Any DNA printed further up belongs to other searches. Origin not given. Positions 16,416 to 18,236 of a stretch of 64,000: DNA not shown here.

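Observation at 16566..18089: Actin-fold protein carrying a double zinc-ribbon insertion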

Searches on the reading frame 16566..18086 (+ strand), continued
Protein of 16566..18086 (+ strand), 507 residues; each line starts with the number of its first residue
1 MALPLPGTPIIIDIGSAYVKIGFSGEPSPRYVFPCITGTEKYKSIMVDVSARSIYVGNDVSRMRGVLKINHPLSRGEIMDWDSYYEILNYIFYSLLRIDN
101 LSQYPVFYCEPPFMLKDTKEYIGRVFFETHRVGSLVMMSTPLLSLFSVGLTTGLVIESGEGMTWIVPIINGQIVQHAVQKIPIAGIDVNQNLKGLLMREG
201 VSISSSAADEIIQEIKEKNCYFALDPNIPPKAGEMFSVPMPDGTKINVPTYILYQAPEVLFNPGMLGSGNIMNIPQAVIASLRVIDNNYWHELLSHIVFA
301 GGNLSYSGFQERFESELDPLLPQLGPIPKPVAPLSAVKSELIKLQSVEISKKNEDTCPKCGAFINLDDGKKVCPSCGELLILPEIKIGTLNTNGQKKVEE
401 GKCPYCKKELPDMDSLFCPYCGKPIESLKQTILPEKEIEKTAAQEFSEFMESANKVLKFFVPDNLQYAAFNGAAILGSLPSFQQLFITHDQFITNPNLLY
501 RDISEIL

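Call 44: find_homologous_proteins(query=A4, max_evalue=1e-20)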
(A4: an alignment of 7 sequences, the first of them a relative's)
Query A4 (7 sequences) (541 aa, profile of the alignment): 204 proteins with E <= 1e-20 among 8000 candidates; the best 120 are listed.
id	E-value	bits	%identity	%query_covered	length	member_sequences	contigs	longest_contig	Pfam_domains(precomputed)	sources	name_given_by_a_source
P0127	4.5e-257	872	44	76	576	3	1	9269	PF18912.7,PF13240.12,PF12773.14,PF17032.11,PF10571.16,PF24460.2,PF13248.12,PF00022.26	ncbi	-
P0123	4.6e-255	865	43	96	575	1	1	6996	PF18912.7,PF13240.12,PF12773.14,PF24460.2,PF00022.26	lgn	-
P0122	4.7e-232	790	100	100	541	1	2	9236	PF18912.7,PF13240.12,PF12773.14,PF17032.11,PF24460.2,PF13248.12,PF00022.26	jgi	-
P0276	1.3e-227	775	42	82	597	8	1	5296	PF18912.7,PF13240.12,PF12773.14,PF17032.11,PF10571.16,PF24460.2,PF13248.12,PF00022.26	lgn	-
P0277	4.1e-219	747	54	96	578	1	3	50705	PF18912.7,PF13240.12,PF12773.14,PF10571.16,PF24460.2,PF13248.12,PF00022.26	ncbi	ncbi:MAG: zinc-ribbon domain-containing protein [Promethearchaeota archaeon]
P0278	9.3e-211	719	60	93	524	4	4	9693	PF18912.7,PF13240.12,PF12773.14,PF17032.11,PF24460.2,PF13248.12,PF00022.26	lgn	-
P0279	7.7e-210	716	46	90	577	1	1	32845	PF18912.7,PF13240.12,PF12773.14,PF24460.2,PF13248.12,PF00022.26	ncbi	ncbi:MAG: hypothetical protein ACTSU5_11010 [Promethearchaeota archaeon]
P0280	2.6e-207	708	43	99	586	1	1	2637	PF18912.7,PF13240.12,PF12773.14,PF10571.16,PF13248.12,PF00022.26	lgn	-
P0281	3.7e-203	694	52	91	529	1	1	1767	PF13240.12,PF12773.14,PF24460.2,PF00022.26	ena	-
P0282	1.2e-201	689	54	91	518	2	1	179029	PF18912.7,PF13240.12,PF12773.14,PF10571.16,PF24460.2,PF00022.26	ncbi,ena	-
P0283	4.4e-201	687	53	93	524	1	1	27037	PF13240.12,PF12773.14,PF17032.11,PF24460.2,PF00022.26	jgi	jgi:actin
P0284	1.4e-200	686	54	91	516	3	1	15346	PF18912.7,PF00022.26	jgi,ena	-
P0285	2.5e-200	685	39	91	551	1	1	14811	PF18912.7,PF13240.12,PF12773.14,PF17032.11,PF24460.2,PF13248.12,PF00022.26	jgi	jgi:actin, other eukaryote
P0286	3.0e-200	685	51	94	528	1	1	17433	PF12773.14,PF00022.26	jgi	jgi:actin-related protein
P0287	3.5e-199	681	55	91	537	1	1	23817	PF13240.12,PF12773.14,PF24460.2,PF13248.12,PF00022.26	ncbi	ncbi:MAG: zinc-ribbon domain-containing protein [Promethearchaeota archaeon]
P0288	9.3e-199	680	52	89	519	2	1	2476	PF18912.7,PF13240.12,PF12773.14,PF00022.26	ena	-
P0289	1.2e-197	676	52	90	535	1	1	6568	PF13240.12,PF12773.14,PF17032.11,PF24460.2,PF13248.12,PF00022.26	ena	-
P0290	5.1e-197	674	53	91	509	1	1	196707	PF18912.7,PF13240.12,PF06723.20,PF12773.14,PF10571.16,PF00022.26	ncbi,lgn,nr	ncbi:MAG: rod shape-determining protein [Candidatus Lokiarchaeota archaeon]|nr:rod shape-determining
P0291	1.9e-196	672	52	93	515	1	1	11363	PF00022.26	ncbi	-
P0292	4.4e-196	671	53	90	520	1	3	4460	PF18912.7,PF12773.14,PF24460.2,PF13248.12,PF00022.26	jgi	jgi:actin-related protein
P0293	8.3e-194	663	53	90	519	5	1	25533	PF13240.12,PF12773.14,PF24460.2,PF00022.26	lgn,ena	-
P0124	2.8e-193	662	59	70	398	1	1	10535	PF00022.26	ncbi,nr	ncbi:MAG: hypothetical protein GY870_18070, partial [archaeon]|nr:hypothetical protein [archaeon]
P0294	5.7e-191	654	52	90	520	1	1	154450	PF18912.7,PF12773.14,PF24460.2,PF00022.26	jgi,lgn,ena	-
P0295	1.8e-186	639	41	82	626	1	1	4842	PF08772.17,PF18912.7,PF13240.12,PF12773.14,PF13248.12,PF00022.26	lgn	-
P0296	1.4e-185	636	45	89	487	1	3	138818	PF06723.20,PF00022.26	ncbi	ncbi:MAG: hypothetical protein ACTSVI_13275 [Promethearchaeota archaeon]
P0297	1.4e-182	626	42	89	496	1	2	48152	PF06723.20,PF00022.26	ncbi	ncbi:MAG: rod shape-determining protein [Promethearchaeota archaeon]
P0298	3.1e-182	625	40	89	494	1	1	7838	PF06723.20,PF00022.26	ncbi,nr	ncbi:hypothetical protein GF325_04160 [Candidatus Bathyarchaeota archaeon]|nr:hypothetical protein [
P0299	6.1e-182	624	44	90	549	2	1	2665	PF18912.7,PF13240.12,PF12773.14,PF17032.11,PF00022.26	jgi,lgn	jgi:actin-related protein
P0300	1.1e-180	620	41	89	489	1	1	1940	PF06723.20,PF00022.26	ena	-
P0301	2.5e-179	615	41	89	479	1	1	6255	PF06723.20,PF13248.12,PF00022.26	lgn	-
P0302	7.1e-179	614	43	89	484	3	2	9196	PF06723.20,PF00022.26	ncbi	-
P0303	5.9e-178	611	41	89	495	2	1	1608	PF06723.20,PF00022.26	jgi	jgi:actin, other eukaryote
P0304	1.2e-177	610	41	89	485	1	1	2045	PF06723.20,PF00022.26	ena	-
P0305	1.8e-177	609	40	89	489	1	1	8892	PF06723.20,PF00022.26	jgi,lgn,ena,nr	nr:rod shape-determining protein [Candidatus Sigynarchaeota archaeon]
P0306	4.6e-177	608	41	89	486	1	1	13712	PF06723.20,PF00022.26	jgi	jgi:actin-related protein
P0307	7.9e-177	607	42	89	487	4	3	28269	PF06723.20,PF00022.26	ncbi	ncbi:MAG: rod shape-determining protein [Candidatus Sigynarchaeum springense]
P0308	4.2e-176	605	41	89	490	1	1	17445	PF06723.20,PF00022.26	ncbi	ncbi:MAG: rod shape-determining protein [Candidatus Hodarchaeota archaeon]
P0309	1.7e-175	603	40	89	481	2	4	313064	PF06723.20,PF00022.26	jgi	jgi:actin beta/gamma 1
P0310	1.8e-175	603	41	89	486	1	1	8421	PF06723.20,PF00022.26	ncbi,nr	ncbi:MAG: rod shape-determining protein [Candidatus Lokiarchaeota archaeon]|nr:rod shape-determining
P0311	6.2e-175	601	41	89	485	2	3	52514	PF06723.20,PF00022.26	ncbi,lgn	-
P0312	1.6e-174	600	45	90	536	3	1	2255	PF18912.7,PF13240.12,PF12773.14,PF13248.12,PF00022.26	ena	-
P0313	2.5e-173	596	40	89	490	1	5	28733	PF06723.20,PF00022.26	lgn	-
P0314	3.4e-170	585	48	89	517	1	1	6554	PF13240.12,PF12773.14,PF13248.12,PF00022.26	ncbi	-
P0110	2.1e-169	583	47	90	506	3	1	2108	PF12773.14,PF23455.2,PF24460.2,PF00022.26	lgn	-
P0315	4.4e-169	582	47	90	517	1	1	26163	PF13240.12,PF14803.12,PF12773.14,PF13248.12,PF00022.26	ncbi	-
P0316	2.0e-168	579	47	90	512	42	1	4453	PF13240.12,PF12773.14,PF24460.2,PF13248.12,PF00022.26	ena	-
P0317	5.5e-168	578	42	90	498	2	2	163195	PF26443.1,PF00022.26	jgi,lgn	jgi:actin-related protein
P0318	1.0e-166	574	43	90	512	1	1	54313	PF12773.14,PF24460.2,PF13248.12,PF00022.26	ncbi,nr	ncbi:MAG: zinc-ribbon domain-containing protein [Candidatus Lokiarchaeota archaeon]|nr:zinc-ribbon d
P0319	6.0e-166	571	47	90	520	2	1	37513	PF00022.26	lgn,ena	-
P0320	7.2e-166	571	47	90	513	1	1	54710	PF13240.12,PF12773.14,PF24460.2,PF13248.12,PF00022.26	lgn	-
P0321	1.1e-162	560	46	68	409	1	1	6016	PF06723.20,PF00022.26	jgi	jgi:actin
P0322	2.6e-162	559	36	90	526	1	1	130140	PF00022.26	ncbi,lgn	-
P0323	4.4e-162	559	43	90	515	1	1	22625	PF24460.2,PF00022.26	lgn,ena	-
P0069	3.3e-160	552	45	90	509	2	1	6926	PF12773.14,PF24460.2,PF13248.12,PF00022.26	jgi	-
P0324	7.1e-159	548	45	90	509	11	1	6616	PF13240.12,PF12773.14,PF00022.26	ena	-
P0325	3.4e-155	536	40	83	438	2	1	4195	PF00022.26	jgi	-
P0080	3.5e-155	536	46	90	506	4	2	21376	PF12773.14,PF24460.2,PF13248.12,PF00022.26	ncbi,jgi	ncbi:MAG: hypothetical protein ACW98D_10630 [Promethearchaeota archaeon]|jgi:actin-related protein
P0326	1.1e-153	531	45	90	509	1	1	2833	PF18912.7,PF13240.12,PF12773.14,PF00022.26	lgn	-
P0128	7.0e-150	518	35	59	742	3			PF00022.26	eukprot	eukprot:maker-scaffold_13-snap-gene-3.58-mRNA-1 protein AED:0.01 eAED:0.03 QI:0/0/0/1/0/0/3/0/742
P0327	5.2e-147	509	37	58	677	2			PF00022.26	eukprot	eukprot:Em0009g1204a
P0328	2.8e-138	480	46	80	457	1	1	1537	PF12773.14,PF17032.11,PF13248.12,PF00022.26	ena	-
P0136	5.1e-133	463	48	53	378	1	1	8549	PF13742.13,PF01336.32,PF00022.26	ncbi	ncbi:MAG: hypothetical protein CVU87_13635, partial [Firmicutes bacterium HGW-Firmicutes-12]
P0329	3.8e-125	437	31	58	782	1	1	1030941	PF00022.26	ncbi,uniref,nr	ncbi:actin cytoskeletal 2a [Anaeramoeba ignava]|uniref:Actin cytoskeletal 2a n=1 Tax=Anaeramoeba ign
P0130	1.7e-115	405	61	48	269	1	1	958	PF00022.26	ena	-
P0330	1.1e-102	363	37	59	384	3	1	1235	PF00022.26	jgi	jgi:actin-related protein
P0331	1.6e-101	359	38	58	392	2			PF00022.26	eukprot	eukprot:1116216_1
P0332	3.0e-100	354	38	60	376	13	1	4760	PF00022.26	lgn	-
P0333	3.1e-100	354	37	60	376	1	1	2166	PF00022.26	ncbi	-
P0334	1.1e-99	353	37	59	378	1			PF00022.26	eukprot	eukprot:TRINITY_DN5848_c0_g1_i2.p1 TRINITY_DN5848_c0_g1~~TRINITY_DN5848_c0_g1_i2.p1 ORF type:complet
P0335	6.2e-99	350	39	58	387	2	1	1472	PF00022.26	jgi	-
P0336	6.8e-99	350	36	59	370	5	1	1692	PF00022.26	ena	-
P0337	1.7e-98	349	39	59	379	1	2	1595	PF00022.26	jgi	-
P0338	2.0e-98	348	39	59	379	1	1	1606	PF00022.26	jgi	-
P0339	5.9e-98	347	38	58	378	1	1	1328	PF00022.26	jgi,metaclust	metaclust:\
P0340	1.1e-97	346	36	61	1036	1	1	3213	PF00515.35,PF13424.13,PF24885.2,PF13181.13,PF00022.26,PF13374.13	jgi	jgi:actin-related protein/tetratricopeptide (TPR) repeat protein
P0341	1.5e-97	346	34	60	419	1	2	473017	PF00022.26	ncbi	ncbi:unnamed protein product [Closterium sp. NIES-53]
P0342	1.6e-97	345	36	59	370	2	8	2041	PF00022.26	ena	-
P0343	2.4e-97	345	38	57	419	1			PF00022.26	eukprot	eukprot:CAMPEP_0202729084 /NCGR_PEP_ID=MMETSP1385-20130828/185956_1 /ASSEMBLY_ACC=CAM_ASM_000861 /TA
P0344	3.8e-97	344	36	59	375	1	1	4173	PF00022.26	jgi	jgi:actin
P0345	4.4e-96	341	38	60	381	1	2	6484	PF00022.26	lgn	-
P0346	2.4e-95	338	39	59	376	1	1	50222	PF00022.26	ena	-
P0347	1.8e-94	335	37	58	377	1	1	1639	PF00022.26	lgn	-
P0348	6.3e-94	334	36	60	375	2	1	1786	PF00022.26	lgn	-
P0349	1.6e-93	332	39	60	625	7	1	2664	PF00022.26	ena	-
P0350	3.5e-93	331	37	60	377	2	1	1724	PF00022.26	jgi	jgi:actin-related protein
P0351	8.5e-93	330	33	60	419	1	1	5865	PF06723.20,PF00022.26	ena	-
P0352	4.5e-91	324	36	60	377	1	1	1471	PF00022.26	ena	-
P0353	1.1e-90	323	36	59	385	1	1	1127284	PF00022.26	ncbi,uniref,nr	ncbi:actin [Anaeramoeba ignava]|uniref:Actin n=1 Tax=Anaeramoeba ignava TaxID=1746090 RepID=A0A9Q0LE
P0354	1.9e-90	322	40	38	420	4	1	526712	PF00022.26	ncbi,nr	ncbi:unnamed protein product [Closterium sp. NIES-64]|nr:unnamed protein product [Closterium sp. NIE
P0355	2.0e-90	322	35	58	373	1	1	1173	PF00022.26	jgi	-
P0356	2.1e-90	322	37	58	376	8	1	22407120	PF00022.26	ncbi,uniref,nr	ncbi:actin-3-like [Branchiostoma floridae]|uniref:Actin-3-like n=2 Tax=Branchiostoma floridae TaxID=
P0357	2.2e-90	322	36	59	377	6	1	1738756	PF00022.26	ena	-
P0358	2.4e-90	322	38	59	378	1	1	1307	PF00022.26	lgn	-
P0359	6.9e-90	320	36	58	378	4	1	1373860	PF00022.26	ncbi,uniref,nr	ncbi:Actin-4 [Oopsacas minuta]|uniref:Actin-4 n=1 Tax=Oopsacas minuta TaxID=111878 RepID=A0AAV7JHX5_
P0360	7.0e-90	320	36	59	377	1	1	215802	PF00022.26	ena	-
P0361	8.5e-90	320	39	58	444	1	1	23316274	PF00022.26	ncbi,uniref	ncbi:uncharacterized protein [Pempheris klunzingeri]|uniref:uncharacterized protein n=1 Tax=Pempheri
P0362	1.4e-89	319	36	60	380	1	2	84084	PF00022.26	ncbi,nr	ncbi:MAG: actin family protein [Candidatus Korarchaeota archaeon]|nr:actin family protein [Candidatu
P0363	3.3e-89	318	34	59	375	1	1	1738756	PF00022.26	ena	-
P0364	1.0e-88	316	37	58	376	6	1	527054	PF00022.26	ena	-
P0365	1.4e-88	316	35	59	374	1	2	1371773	PF00022.26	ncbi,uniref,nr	ncbi:unnamed protein product [Blepharisma stoltei]|uniref:Actin, cytoplasmic n=1 Tax=Blepharisma sto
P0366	2.1e-88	315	35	59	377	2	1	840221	PF00022.26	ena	-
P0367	3.1e-88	315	36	59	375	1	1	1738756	PF00022.26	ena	-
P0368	1.3e-87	313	33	59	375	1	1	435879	PF00022.26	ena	-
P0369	2.8e-87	312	32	60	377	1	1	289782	PF00022.26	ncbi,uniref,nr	ncbi:actin-7-related [Anaeramoeba ignava]|uniref:Actin-7-related n=1 Tax=Anaeramoeba ignava TaxID=17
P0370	3.3e-87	311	37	64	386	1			PF00022.26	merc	-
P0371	1.0e-85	306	35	58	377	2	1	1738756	PF00022.26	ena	-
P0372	1.1e-85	306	34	59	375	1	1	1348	PF00022.26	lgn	-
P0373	1.1e-85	306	34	63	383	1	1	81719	PF00022.26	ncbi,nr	ncbi:MAG: actin, non-muscle 6 [Pseudomonas sp.]|nr:actin, non-muscle 6 [Pseudomonas sp.]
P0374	5.3e-85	304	32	60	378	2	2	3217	PF00022.26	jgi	jgi:actin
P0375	5.4e-85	304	38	57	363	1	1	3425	PF00022.26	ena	-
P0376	9.1e-85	303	38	58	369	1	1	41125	PF00022.26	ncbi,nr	ncbi:hypothetical protein SNEBB_008992 [Seison nebaliae]|nr:hypothetical protein SNEBB_008992 [Seiso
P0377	1.8e-84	302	35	59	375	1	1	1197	PF00022.26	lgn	-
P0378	2.0e-84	302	35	59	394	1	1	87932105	PF00022.26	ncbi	ncbi:hypothetical protein R6Q59_003184 [Mikania micrantha]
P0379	6.9e-84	300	36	59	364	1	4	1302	PF00022.26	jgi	jgi:actin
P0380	8.0e-84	300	35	59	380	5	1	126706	PF00022.26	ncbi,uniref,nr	ncbi:actin [Anaeramoeba ignava]|uniref:Actin n=1 Tax=Anaeramoeba ignava TaxID=1746090 RepID=A0A9Q0R5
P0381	1.7e-83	299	37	58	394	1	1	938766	PF00022.26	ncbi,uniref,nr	ncbi:actin-7-related [Anaeramoeba ignava]|uniref:Actin-7-related n=1 Tax=Anaeramoeba ignava TaxID=17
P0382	3.5e-83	298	33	59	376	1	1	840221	PF00022.26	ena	-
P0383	3.9e-83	298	36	60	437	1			PF00022.26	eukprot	eukprot:929753_1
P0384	1.6e-82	296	36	58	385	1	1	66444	PF00022.26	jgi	jgi:actin-related protein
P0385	2.9e-82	295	36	57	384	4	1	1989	PF00022.26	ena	-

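Call 46: predict_structure(alignment_id=A3)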
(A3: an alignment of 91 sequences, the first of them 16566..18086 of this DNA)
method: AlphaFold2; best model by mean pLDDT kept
length: 507 residues; sequences in the alignment: 91
mean_pLDDT: 83.9   pTM: 0.74
mean pLDDT of the five models: 83.9, 82.6, 82.2, 81.8, 81.5
residues with pLDDT >= 90: 282; 70-90: 142; 50-70: 45; < 50: 38
segments of 3 or more residues with pLDDT < 50: 336-338, 344-346, 348-350, 384-397, 428-437
pLDDT, mean of each block of 10 residues (from residue 1): 87 96 95 94 61 84 86 92 95 93 96 93 97 96 95 95 95 95 94 92 81 91 83 81 86 93 88 96 95 96 93 94 89 53 48 74 79 82 45 43 82 78 65 46 62 75 93 94 94 94 76
secondary structure, 60 per line:
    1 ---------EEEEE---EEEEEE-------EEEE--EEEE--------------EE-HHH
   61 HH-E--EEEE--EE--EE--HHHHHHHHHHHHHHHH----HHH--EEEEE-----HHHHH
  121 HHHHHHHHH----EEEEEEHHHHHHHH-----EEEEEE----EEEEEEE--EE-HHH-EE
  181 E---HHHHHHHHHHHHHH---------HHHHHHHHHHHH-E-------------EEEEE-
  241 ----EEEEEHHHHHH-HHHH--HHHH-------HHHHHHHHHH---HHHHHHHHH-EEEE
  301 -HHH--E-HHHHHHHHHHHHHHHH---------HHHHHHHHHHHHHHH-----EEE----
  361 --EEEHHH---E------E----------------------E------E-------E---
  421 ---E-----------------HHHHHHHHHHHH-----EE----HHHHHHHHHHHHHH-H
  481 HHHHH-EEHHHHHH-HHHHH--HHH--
elements in order: E10-14 E18-23 E31-34 E37-40 H58-62 E67-70 H81-96 E106-110 H116-129 E134-139 H140-147 E153-158 E163-169 E179-181 H185-198 H208-219 E235-239 E245-249 H250-255 H257-260 H263-266 H274-283 H287-295 E297-300 H309-324 H334-348 E354-356 E363-365 H442-453 H465-478 H480-485 H489-494 H496-500
